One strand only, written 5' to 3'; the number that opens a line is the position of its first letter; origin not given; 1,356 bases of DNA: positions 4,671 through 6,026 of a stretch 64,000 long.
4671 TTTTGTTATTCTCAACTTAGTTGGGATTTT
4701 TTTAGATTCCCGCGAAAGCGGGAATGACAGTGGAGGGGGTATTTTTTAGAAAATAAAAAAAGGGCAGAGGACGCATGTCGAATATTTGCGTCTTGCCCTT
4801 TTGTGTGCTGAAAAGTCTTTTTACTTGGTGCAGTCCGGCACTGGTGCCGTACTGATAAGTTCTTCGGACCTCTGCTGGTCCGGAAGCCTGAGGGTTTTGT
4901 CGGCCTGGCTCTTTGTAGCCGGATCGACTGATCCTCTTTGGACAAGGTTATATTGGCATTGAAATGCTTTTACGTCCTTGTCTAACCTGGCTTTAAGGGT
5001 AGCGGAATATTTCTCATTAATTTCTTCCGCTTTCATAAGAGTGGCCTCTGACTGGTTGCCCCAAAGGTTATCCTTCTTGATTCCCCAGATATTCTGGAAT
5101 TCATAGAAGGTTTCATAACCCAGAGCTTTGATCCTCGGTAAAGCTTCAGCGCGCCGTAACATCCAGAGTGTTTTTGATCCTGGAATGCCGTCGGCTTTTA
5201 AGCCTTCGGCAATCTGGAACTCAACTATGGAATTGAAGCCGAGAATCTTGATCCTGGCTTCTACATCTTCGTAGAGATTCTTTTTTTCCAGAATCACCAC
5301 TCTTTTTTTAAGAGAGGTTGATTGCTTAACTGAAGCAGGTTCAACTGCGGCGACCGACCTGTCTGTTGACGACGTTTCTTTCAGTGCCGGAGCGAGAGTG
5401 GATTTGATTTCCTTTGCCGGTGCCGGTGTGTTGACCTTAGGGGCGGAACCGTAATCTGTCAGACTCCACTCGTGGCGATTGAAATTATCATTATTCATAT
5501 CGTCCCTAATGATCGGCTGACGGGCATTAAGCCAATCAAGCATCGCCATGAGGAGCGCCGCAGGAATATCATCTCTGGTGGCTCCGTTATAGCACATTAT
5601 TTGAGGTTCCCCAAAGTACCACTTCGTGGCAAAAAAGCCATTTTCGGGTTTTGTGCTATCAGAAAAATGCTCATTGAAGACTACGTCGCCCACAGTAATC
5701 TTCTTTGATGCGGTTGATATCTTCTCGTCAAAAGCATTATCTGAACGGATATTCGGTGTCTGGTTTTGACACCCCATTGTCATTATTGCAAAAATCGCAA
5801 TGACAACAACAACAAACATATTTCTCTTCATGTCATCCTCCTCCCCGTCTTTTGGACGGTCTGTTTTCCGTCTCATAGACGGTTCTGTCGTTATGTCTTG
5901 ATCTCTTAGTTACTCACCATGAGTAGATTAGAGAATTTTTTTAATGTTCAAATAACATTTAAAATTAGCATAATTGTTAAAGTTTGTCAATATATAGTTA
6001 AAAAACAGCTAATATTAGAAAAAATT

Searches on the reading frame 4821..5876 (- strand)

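Call 61: search_protein_families(library=pfam, proteins=[window:4821-5876:-], max_evalue=0.001)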
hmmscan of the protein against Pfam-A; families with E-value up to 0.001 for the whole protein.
window:4821-5876:- (351 aa): 1 family
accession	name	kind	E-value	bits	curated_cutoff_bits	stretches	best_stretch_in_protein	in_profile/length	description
PF01471.23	PG_binding_1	-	6.4e-06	26.7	23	0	217-237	34-54/57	Putative peptidoglycan binding domain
